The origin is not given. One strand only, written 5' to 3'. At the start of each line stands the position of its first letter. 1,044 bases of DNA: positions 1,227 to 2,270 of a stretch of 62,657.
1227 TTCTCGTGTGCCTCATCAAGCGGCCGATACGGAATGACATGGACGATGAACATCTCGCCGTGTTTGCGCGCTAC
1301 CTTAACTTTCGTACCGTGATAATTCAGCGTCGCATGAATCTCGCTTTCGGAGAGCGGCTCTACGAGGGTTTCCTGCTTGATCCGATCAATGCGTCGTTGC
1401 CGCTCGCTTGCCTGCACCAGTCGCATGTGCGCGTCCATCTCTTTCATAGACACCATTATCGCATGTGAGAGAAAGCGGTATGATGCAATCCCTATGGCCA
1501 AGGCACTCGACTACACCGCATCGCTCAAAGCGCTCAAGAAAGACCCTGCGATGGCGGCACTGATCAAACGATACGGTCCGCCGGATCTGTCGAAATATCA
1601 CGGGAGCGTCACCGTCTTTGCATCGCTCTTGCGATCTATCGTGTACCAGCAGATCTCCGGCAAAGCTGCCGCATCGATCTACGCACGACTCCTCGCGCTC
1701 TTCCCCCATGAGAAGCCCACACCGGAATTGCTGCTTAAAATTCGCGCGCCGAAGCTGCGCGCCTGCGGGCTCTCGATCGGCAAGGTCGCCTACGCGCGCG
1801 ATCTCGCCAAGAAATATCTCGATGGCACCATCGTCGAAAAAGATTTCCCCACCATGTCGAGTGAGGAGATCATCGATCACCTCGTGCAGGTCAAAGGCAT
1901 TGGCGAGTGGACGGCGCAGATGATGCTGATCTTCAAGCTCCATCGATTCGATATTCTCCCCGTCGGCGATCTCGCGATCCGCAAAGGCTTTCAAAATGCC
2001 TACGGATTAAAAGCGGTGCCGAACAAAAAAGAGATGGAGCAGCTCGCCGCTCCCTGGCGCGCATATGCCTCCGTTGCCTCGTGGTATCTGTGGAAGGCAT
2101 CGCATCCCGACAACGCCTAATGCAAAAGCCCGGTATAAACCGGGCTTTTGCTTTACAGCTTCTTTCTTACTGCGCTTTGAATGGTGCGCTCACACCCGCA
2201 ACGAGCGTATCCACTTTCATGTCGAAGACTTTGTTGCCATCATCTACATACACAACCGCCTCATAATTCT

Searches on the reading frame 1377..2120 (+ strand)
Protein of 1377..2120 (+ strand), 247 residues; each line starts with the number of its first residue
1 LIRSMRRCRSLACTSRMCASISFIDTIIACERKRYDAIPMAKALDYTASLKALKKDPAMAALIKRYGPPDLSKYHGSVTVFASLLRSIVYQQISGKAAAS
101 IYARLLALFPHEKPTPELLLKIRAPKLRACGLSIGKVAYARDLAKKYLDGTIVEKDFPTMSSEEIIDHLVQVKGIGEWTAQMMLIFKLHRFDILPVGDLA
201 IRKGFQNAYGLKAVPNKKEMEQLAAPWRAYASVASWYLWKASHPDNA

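Call 110: search_protein_families(library=pfam, max_evalue=0.001, proteins=[window:1377-2120:+])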
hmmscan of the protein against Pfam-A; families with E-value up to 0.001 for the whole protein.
window:1377-2120:+ (247 aa): 1 family
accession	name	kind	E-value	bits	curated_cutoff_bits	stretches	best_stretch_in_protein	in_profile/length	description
PF00730.31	HhH-GPD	-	2.7e-15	57.1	26.2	1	86-227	2-106/108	HhH-GPD superfamily base excision DNA repair protein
